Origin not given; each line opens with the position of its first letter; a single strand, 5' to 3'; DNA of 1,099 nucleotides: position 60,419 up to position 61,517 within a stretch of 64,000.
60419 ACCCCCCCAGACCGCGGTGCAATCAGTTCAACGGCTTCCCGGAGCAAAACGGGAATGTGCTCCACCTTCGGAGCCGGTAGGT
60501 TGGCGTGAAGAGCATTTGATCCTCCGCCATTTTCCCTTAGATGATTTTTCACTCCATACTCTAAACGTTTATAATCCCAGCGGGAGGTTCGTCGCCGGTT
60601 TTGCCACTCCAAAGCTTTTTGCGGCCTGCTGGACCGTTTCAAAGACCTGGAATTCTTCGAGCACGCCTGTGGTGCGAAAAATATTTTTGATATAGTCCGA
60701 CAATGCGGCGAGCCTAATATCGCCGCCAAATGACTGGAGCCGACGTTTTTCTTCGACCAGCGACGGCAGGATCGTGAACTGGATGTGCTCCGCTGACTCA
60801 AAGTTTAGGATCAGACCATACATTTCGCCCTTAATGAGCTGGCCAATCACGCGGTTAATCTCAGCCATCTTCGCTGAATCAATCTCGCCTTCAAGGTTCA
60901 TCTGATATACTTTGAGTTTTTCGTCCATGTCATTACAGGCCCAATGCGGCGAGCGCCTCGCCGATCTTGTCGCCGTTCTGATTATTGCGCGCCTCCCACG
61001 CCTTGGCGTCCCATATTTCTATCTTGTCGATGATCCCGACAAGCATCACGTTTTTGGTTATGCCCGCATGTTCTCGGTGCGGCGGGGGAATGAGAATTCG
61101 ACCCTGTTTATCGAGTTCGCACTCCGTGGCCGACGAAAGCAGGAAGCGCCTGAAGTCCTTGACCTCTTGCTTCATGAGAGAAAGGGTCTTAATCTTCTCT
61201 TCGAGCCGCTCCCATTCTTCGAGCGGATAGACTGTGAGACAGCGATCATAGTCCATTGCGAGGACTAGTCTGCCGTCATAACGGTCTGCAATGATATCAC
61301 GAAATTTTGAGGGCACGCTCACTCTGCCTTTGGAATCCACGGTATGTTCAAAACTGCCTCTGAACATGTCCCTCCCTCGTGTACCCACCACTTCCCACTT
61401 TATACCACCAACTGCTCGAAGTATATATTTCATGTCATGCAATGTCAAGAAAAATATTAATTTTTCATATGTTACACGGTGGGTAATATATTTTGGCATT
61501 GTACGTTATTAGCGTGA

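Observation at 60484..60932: STAS-domain gene inserted between mraZ and rsmH inside the dcw cluster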

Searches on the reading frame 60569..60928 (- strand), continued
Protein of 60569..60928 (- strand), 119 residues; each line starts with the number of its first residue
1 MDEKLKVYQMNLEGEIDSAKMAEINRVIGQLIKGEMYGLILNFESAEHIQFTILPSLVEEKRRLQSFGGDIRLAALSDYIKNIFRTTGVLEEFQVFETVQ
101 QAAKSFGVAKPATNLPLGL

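Call 54: find_encoding_contigs(protein=P0282, flank=4000, max_places=2)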
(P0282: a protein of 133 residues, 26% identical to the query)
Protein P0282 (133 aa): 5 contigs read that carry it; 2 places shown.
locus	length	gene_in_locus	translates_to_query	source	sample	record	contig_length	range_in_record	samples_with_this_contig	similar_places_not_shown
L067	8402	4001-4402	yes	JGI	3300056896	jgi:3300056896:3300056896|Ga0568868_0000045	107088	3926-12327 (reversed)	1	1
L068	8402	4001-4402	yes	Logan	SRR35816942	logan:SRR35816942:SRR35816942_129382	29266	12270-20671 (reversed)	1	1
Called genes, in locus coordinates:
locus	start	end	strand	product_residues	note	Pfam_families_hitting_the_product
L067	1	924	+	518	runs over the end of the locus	-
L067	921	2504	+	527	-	-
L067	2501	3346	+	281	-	PF02353:CMAS, PF13489:Methyltransf_23, PF13847:Methyltransf_31, PF08241:Methyltransf_11, PF08242:Methyltransf_12, PF13649:Methyltransf_25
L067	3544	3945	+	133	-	PF02381:MraZ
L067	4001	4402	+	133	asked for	PF01740:STAS (weak), PF13466:STAS_2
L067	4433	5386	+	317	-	PF01795:Methyltransf_5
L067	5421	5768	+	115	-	-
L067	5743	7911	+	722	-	PF03717:PBP_dimer (weak), PF00905:Transpeptidase, PF03793:PASTA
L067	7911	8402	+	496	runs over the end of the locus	PF01225:Mur_ligase (weak), PF08245:Mur_ligase_M, PF02875:Mur_ligase_C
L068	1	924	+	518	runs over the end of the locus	-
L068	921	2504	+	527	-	-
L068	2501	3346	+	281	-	PF02353:CMAS, PF13489:Methyltransf_23, PF13847:Methyltransf_31, PF08241:Methyltransf_11, PF08242:Methyltransf_12, PF13649:Methyltransf_25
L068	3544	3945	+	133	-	PF02381:MraZ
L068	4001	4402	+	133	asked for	PF01740:STAS (weak), PF13466:STAS_2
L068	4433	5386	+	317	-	PF01795:Methyltransf_5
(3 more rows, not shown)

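Call 55: list_cluster_members(proteins=[L058:2614-3498:+, L064:952-1386:+, L059:6494-8503:+, L062:3820-4728:+, L065:4395-5291:+, L067:4433-5383:+, L061:1516-2481:+, L065:5660-7663:+, L067:5743-7908:+, L058:4154-6214:+])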
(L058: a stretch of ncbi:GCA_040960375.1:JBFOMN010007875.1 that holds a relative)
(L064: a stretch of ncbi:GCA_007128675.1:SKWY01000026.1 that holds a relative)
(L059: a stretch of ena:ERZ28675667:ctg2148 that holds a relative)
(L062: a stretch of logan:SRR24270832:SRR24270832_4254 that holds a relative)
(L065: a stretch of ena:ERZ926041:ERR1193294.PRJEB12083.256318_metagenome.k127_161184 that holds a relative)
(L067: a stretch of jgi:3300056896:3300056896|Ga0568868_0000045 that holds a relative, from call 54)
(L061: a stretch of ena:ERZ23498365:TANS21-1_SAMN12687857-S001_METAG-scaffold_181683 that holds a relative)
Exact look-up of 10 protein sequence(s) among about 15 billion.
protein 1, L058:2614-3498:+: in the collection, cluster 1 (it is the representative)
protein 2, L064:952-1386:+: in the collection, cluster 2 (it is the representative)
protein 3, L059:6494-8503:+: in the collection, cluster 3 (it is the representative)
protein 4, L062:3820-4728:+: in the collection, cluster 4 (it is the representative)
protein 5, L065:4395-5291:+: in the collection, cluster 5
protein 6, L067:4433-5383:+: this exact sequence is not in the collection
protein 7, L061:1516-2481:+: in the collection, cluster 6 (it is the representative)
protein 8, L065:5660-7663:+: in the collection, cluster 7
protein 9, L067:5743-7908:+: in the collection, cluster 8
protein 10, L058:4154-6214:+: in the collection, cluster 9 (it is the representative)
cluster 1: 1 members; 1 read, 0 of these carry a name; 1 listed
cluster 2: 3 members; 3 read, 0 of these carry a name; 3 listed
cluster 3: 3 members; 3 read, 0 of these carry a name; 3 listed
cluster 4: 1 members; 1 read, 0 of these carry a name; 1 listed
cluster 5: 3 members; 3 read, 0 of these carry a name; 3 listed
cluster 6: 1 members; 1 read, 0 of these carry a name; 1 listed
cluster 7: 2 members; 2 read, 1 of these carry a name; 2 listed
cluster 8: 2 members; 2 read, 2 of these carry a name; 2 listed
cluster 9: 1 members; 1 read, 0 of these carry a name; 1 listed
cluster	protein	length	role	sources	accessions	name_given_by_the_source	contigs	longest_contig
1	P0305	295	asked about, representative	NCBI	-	-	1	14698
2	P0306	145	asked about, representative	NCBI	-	-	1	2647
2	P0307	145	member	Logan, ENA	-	-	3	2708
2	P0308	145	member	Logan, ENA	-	-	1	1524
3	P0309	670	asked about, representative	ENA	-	-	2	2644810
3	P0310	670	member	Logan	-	-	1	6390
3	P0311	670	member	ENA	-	-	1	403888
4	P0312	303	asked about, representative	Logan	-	-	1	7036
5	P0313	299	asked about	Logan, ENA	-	-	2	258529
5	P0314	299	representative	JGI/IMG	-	-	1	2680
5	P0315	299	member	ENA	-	-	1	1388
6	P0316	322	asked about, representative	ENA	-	-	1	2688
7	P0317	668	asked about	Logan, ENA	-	-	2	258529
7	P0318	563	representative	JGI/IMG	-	cell division protein FtsI (penicillin-binding protein 3)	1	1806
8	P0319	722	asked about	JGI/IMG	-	cell division protein FtsI/penicillin-binding protein 2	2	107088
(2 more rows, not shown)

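Call 58: find_homologous_proteins(query=A4, max_evalue=1e-8)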
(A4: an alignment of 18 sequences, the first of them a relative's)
Query A4 (18 sequences) (120 aa, profile of the alignment): 93 proteins with E <= 1e-8 among 5102 candidates.
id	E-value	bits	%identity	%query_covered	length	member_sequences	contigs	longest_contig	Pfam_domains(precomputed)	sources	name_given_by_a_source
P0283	2.8e-43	165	100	100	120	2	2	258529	PF01740.27,PF13466.13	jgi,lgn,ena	jgi:anti-anti-sigma factor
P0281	2.0e-42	162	67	100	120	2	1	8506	PF01740.27,PF13466.13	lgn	-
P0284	3.5e-41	158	69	100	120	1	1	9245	PF01740.27,PF13466.13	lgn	-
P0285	3.6e-41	158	94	100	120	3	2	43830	PF01740.27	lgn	-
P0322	9.4e-41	157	69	100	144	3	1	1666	PF01740.27,PF13466.13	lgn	-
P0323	4.1e-40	155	80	100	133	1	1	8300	PF01740.27,PF13466.13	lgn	-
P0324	5.4e-40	154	85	100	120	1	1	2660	PF01740.27,PF13466.13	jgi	jgi:anti-anti-sigma factor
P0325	1.1e-39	153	87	100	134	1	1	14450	PF01740.27,PF13466.13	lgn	-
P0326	2.6e-39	152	70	100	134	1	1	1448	PF01740.27,PF13466.13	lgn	-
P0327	2.8e-39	152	82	100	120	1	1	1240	PF01740.27,PF13466.13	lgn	-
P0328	3.2e-39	152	83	100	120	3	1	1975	PF01740.27,PF13466.13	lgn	-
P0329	3.3e-39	152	84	100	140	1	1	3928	PF01740.27,PF13466.13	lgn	-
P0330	3.8e-39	152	69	92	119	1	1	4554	PF01740.27,PF13466.13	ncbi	-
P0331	4.6e-39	151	83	100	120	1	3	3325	PF01740.27,PF13466.13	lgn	-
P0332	4.9e-39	151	67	100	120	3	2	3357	PF01740.27,PF13466.13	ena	-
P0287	1.1e-37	147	63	100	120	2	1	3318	PF01740.27,PF13466.13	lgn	-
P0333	1.4e-37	146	77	100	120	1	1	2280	PF01740.27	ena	-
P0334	1.8e-37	146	67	100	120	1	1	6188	PF01740.27,PF13466.13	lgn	-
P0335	3.2e-37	145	69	100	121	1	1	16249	PF01740.27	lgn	-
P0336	4.3e-37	145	68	93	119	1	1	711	PF01740.27,PF13466.13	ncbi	-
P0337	5.0e-37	145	79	100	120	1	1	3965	PF01740.27,PF13466.13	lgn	-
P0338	5.2e-37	145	72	91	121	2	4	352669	PF01740.27,PF13466.13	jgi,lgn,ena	jgi:anti-anti-sigma factor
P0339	9.1e-37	144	66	92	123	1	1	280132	PF01740.27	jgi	-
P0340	9.3e-37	144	66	94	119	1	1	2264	PF01740.27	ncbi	-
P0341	1.3e-36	143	63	100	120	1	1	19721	PF01740.27,PF13466.13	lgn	-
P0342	3.4e-36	142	62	100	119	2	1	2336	PF01740.27,PF13466.13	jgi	jgi:anti-anti-sigma factor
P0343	3.5e-36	142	75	100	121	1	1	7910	PF01740.27,PF13466.13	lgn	-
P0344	3.5e-36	142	69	93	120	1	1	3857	PF01740.27,PF13466.13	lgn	-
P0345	4.3e-36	142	66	100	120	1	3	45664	PF01740.27,PF13466.13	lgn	-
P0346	4.7e-36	142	73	100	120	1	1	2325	PF01740.27,PF13466.13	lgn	-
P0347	5.4e-36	141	67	100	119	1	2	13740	PF01740.27,PF13466.13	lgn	-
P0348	7.3e-36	141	64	100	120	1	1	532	PF01740.27,PF13466.13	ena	-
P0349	8.5e-36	141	66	92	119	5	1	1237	PF01740.27,PF13466.13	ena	-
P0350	1.5e-35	140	62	100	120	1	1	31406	PF01740.27,PF13466.13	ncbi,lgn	-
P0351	1.8e-35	140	68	100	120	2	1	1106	PF01740.27,PF13466.13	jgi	-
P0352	2.1e-35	139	64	100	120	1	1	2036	PF01740.27,PF13466.13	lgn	-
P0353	2.9e-35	139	64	100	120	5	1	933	PF01740.27,PF13466.13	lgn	-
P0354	4.1e-35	139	65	94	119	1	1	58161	PF01740.27,PF13466.13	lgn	-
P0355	4.7e-35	138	64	100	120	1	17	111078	PF01740.27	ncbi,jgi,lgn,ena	-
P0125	6.8e-35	138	27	78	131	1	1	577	PF01740.27,PF13466.13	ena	-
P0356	6.8e-35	138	62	100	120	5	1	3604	PF01740.27,PF13466.13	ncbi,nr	ncbi:MAG TPA: STAS domain-containing protein [bacterium]|nr:STAS domain-containing protein [bacteriu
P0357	1.1e-34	137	64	100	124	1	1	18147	PF01740.27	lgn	-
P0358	1.7e-34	137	60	100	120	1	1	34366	PF01740.27,PF13466.13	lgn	-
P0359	2.5e-34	136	65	96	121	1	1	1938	PF01740.27,PF13466.13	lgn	-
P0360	2.5e-34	136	58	100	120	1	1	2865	PF01740.27,PF13466.13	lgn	-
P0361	2.8e-34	136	58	100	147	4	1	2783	PF01740.27,PF13466.13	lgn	-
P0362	4.5e-34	135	65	100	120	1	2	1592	PF01740.27,PF13466.13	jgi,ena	-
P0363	8.7e-34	134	64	97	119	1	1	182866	PF01740.27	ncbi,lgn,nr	ncbi:MAG: STAS domain-containing protein [Deltaproteobacteria bacterium]|nr:STAS domain-containing p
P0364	9.0e-34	134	68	92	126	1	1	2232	PF01740.27,PF13466.13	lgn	-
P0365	1.0e-33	134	67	92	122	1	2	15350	PF01740.27,PF13466.13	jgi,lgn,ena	-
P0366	6.4e-33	131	55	100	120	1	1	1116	PF01740.27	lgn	-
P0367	8.7e-33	131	64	98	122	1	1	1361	PF01740.27,PF13466.13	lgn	-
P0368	1.8e-32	130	60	97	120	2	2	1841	PF01740.27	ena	-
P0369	2.2e-32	130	64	98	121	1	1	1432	PF01740.27,PF13466.13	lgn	-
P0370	9.9e-32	128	61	91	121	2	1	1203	PF01740.27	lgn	-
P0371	2.0e-31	127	69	86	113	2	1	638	PF01740.27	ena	-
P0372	2.8e-30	123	48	96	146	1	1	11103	PF01740.27,PF13466.13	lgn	-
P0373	3.7e-30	123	48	95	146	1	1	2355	PF01740.27,PF13466.13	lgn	-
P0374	5.6e-30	122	51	96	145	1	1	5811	PF01740.27,PF13466.13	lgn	-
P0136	9.6e-30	121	20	86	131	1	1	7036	PF01740.27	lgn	-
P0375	1.3e-29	121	49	98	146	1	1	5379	PF01740.27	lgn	-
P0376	1.4e-29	121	53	91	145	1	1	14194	PF01740.27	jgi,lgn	jgi:anti-anti-sigma factor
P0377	1.4e-29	121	51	98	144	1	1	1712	PF01740.27,PF13466.13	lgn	-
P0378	1.6e-29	120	47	100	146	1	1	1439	PF01740.27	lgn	-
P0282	3.1e-29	120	20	88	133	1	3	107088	PF01740.27,PF13466.13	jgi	jgi:anti-anti-sigma regulatory factor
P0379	5.2e-29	119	51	91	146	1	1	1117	PF01740.27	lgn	-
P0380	4.4e-28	116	49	93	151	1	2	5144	PF01740.27,PF13466.13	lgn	-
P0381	8.2e-27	112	50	94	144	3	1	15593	PF01740.27,PF13466.13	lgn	-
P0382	7.4e-25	105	42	100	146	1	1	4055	PF01740.27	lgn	-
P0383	7.2e-22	96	44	98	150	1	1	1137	PF01740.27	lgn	-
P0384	1.7e-20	91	39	74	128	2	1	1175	PF01740.27,PF13466.13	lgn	-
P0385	1.6e-18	85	51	62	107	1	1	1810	PF01740.27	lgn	-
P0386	3.7e-18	84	32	84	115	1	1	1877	PF01740.27,PF13466.13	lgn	-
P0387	2.2e-17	81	31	92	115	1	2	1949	PF01740.27,PF13466.13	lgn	-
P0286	4.7e-13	67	27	82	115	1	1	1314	PF01740.27,PF13466.13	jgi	jgi:anti-sigma B factor antagonist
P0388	1.1e-11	63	25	91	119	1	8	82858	PF01740.27,PF13466.13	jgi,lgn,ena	jgi:anti-sigma B factor antagonist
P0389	2.6e-11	62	24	77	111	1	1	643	PF01740.27,PF13466.13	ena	-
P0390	4.3e-11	61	25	57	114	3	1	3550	PF01740.27,PF13466.13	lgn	-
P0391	4.8e-11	61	27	90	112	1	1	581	PF01740.27,PF13466.13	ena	-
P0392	5.2e-11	61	29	58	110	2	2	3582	PF01740.27,PF13466.13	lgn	-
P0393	6.2e-11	60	27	71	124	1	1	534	PF01740.27,PF13466.13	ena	-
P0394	7.8e-11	60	26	80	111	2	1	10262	PF01740.27,PF13466.13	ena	-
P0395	1.5e-10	59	26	71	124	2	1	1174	PF01740.27,PF13466.13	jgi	-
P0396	3.7e-10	58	24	59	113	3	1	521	PF01740.27,PF13466.13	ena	-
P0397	6.4e-10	57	26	64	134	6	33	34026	PF01740.27,PF13466.13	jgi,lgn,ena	-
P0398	1.1e-9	56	22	90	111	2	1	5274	PF01740.27,PF13466.13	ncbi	-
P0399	1.2e-9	56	29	81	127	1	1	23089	PF01740.27,PF13466.13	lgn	-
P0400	1.3e-9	56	25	84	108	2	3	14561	PF01740.27,PF13466.13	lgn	-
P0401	1.4e-9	56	25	54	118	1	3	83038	PF01740.27,PF13466.13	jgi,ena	jgi:anti-sigma B factor antagonist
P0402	2.9e-9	55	23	84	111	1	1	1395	PF01740.27,PF13466.13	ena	-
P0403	3.1e-9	55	26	64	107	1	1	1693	PF01740.27,PF13466.13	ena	-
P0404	4.3e-9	55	28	66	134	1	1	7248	PF01740.27,PF13466.13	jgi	jgi:anti-sigma B factor antagonist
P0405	9.2e-9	53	25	85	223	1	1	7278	PF01740.27,PF13466.13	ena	-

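Call 60: find_related_loci(query=A5, collection=metagenome_contigs, flank=3000)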
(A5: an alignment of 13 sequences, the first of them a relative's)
Query A5 (120 aa) in metagenome_contigs; peptide patterns used: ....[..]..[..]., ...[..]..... (x = any residue, [..] = any of these).
97 stretches matched a pattern; 8 encode a relative of the query (tblastn E <= 1e-3); 8 distinct loci.
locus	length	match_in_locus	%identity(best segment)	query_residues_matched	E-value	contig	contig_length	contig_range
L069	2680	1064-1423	95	1-120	7e-76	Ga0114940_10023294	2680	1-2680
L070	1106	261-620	68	1-120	9e-57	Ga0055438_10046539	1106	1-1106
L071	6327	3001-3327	72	1-109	4e-52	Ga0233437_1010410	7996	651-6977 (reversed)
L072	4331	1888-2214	71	1-109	1e-51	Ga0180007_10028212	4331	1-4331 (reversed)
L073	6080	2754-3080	67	1-109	2e-50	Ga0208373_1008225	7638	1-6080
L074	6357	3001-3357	60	1-120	5e-49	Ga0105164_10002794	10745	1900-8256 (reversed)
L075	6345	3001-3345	49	1-115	9e-37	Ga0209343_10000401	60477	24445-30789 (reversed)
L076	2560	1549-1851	31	23-109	5e-5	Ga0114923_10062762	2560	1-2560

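Call 81: search_protein_families(library=pfam, proteins=[L052:1898-3265:+, L052:4314-5309:+, L052:5583-6722:-, L052:25-1461:+, L055:4001-4612:+], max_evalue=0.001)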
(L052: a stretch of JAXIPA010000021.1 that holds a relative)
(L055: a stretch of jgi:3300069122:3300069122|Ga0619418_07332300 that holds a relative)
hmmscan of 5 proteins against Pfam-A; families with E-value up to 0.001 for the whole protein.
L052:1898-3265:+ (455 aa): 8 families
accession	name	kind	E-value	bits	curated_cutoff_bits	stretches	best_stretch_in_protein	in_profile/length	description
PF00158.32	Sigma54_activat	-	3.1e-74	248.7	20.2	1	146-312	1-167/168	Sigma-54 interaction domain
PF00072.30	Response_reg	-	1.2e-27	96.7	30.2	1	9-117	2-110/111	Response regulator receiver domain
PF25601.1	AAA_lid_14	-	4.2e-26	91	27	1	318-390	1-73/87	AAA+ ATPase lid domain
PF14532.12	Sigma54_activ_2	-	5.7e-20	72.4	25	1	147-317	1-138/138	Sigma-54 interaction domain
PF07728.20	AAA_5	-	1.5e-07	31.9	22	1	170-289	2-124/139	AAA domain (dynein-related subfamily)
PF02954.25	HTH_8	-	7.6e-05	22.8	22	1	405-445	2-42/42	Bacterial regulatory protein, Fis family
PF13191.12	AAA_16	-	0.00015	22.7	32.6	1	146-212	2-75/167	AAA ATPase domain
PF00004.35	AAA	-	0.00065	20.6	21.2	0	172-293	3-114/131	ATPase family associated with various cellular activities (AAA)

L052:4314-5309:+ (331 aa): 0 families

L052:5583-6722:- (379 aa): 1 family
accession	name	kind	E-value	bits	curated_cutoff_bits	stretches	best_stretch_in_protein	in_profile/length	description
PF00581.25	Rhodanese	-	5.8e-29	101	22.2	2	75-188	2-101/102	Rhodanese-like domain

L052:25-1461:+ (478 aa): 3 families
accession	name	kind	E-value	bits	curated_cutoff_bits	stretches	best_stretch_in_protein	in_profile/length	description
PF02518.31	HATPase_c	-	2.8e-29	102.2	26.4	1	371-477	2-108/111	Histidine kinase-, DNA gyrase B-, and HSP90-like ATPase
PF00512.31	HisKA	-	6.3e-17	61.8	26.9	1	257-325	1-66/66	His Kinase A (phospho-acceptor) domain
PF00672.30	HAMP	-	3.4e-13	50.1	25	1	201-247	1-47/53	HAMP domain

L055:4001-4612:+ (203 aa): 3 families
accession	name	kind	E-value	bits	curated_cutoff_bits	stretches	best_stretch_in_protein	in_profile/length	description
PF01740.26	STAS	-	1.8e-12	47.4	22.6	1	89-186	6-104/106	STAS domain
PF23545.1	Zn_ribbon_HMPTM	-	5.4e-09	35.9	27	1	31-66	9-44/45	HMPTM N-terminal zinc ribbon domain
PF13466.11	STAS_2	-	6e-05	23.6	29.2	1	96-173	1-77/80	STAS domain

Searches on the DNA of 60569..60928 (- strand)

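Call 47: search_rna_families(sources=[L006, L030, L042, L026, L013], threshold=evalue, max_evalue=1)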
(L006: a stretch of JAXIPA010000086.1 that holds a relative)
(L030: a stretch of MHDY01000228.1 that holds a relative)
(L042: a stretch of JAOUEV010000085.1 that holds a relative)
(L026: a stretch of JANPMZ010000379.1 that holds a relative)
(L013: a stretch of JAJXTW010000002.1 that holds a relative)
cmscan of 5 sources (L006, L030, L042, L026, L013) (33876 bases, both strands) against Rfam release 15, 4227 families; matches with E-value up to 1: 2.
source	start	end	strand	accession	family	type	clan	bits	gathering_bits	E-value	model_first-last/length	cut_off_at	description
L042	402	783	+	RF01766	cspA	Cis-reg; thermoregulator;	-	28.6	78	0.00089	1-428/428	no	cspA thermoregulator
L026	2591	2651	+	RF01119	sR32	Gene; snRNA; snoRNA; CD-box;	-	20.3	40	0.2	1-57/57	no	Small nucleolar RNA sR32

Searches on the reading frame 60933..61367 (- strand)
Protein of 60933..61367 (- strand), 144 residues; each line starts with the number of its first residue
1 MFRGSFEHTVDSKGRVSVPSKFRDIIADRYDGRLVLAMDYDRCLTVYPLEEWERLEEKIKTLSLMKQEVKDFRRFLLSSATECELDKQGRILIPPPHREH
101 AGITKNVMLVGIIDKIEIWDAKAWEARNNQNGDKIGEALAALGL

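Call 3: search_protein_families(library=pfam, proteins=[window:60933-61367:-], max_evalue=1)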
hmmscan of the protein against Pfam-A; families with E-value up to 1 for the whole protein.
window:60933-61367:- (144 aa): 3 families
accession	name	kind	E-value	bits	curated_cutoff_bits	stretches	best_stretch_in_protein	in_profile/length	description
PF02381.23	MraZ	-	2.2e-36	124.1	23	2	76-126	1-51/72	MraZ protein, putative antitoxin-like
PF04014.23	MazE_antitoxin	-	0.035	14.5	24.7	1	9-26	3-29/48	Antidote-toxin recognition MazE, bacterial antitoxin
PF23269.1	DUF7074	-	0.2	12.4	27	1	67-85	60-78/88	Domain of unknown function (DUF7074)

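Call 4: search_protein_families(library=ncbifam, proteins=[window:60933-61367:-], max_evalue=1)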
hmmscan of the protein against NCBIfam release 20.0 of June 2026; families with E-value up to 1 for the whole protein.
window:60933-61367:- (144 aa): 10 families
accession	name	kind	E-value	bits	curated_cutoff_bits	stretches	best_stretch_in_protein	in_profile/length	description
TIGR00242.1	TIGR00242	equivalog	4.4e-45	153.2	98.35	1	1-133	1-130/144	division/cell wall cluster transcriptional repressor MraZ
NF001482.0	PRK00326.3-4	equivalog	1.3e-44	151.7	168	1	1-142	1-158/160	division/cell wall cluster transcriptional repressor MraZ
NF001476.0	PRK00326.2-2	equivalog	1.8e-29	102.5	162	1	1-130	4-141/163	division/cell wall cluster transcriptional repressor MraZ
NF001477.0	PRK00326.2-4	equivalog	3.4e-25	88.7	162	1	1-131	3-134/155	division/cell wall cluster transcriptional repressor MraZ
NF001483.0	PRK00326.3-5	equivalog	1.3e-18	67.7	239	1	2-125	3-128/155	division/cell wall cluster transcriptional repressor MraZ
NF001475.0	PRK00326.2-1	equivalog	1.7e-14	54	257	1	4-129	6-132/149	division/cell wall cluster transcriptional repressor MraZ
NF006352.0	PRK08577.1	equivalog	1.3e-05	25.2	140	2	10-50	9-50/136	hypothetical protein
TIGR01439.1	lp_hng_hel_AbrB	domain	0.00022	20.9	28.3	1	9-24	3-18/44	transcriptional regulator, AbrB family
NF040962.1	near_HgcAB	equivalog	0.072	12.9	70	0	85-105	10-30/70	HgcAB-associated protein HgcC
NF050009.1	TA_VapB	equivalog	0.17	12.4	60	1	58-107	4-47/65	type II toxin-antitoxin system VapB family antitoxin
